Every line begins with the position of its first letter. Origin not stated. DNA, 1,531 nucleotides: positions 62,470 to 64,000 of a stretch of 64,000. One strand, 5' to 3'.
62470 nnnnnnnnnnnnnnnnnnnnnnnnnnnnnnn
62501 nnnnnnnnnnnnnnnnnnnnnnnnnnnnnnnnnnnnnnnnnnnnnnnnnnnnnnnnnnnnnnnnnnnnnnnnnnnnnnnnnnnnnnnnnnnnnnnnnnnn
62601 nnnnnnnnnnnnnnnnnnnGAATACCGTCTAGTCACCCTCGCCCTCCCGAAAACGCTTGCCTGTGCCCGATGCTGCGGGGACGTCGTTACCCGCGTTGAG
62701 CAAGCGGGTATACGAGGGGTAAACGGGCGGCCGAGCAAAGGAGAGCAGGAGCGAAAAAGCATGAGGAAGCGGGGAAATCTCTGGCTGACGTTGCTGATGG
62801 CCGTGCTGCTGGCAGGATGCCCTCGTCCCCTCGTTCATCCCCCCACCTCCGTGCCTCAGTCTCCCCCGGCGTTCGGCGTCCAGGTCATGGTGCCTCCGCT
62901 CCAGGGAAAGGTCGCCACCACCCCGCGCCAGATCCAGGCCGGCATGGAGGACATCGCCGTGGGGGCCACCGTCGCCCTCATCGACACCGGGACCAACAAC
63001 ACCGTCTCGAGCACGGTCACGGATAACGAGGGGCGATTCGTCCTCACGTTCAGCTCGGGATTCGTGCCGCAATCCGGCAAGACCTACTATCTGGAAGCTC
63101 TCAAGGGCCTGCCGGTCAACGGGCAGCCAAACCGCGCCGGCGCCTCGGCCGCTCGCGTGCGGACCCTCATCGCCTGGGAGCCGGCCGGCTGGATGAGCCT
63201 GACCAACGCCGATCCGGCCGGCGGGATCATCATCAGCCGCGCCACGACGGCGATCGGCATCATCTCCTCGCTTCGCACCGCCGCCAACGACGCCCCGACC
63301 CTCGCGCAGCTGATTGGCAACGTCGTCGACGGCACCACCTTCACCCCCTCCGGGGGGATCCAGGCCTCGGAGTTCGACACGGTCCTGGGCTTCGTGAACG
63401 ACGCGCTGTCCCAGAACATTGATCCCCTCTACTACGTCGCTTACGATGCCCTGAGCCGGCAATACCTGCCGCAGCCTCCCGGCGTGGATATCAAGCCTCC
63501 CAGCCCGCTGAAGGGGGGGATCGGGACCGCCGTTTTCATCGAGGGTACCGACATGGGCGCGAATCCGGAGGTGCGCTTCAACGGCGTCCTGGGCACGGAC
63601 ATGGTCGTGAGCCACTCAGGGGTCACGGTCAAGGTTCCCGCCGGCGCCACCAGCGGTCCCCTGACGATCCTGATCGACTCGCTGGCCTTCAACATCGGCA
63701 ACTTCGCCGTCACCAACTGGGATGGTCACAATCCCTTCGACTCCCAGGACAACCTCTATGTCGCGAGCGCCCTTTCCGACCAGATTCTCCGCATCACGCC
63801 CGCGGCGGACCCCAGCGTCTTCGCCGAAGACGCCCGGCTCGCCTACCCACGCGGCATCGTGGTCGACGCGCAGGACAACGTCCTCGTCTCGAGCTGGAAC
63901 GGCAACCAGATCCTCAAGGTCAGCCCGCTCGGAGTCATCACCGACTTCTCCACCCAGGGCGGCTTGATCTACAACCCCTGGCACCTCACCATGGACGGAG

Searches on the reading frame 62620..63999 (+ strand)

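Call 29: search_protein_families(library=pfam, proteins=[window:62620-63999:+], max_evalue=0.001)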
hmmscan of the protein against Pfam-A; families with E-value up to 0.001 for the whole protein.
window:62620-63999:+ (460 aa): 1 family
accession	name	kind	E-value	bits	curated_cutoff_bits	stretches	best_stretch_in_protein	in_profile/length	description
PF24684.1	Vgb_lyase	-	0.00054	19.3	50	1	376-444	149-217/290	Virginiamycin B lyase family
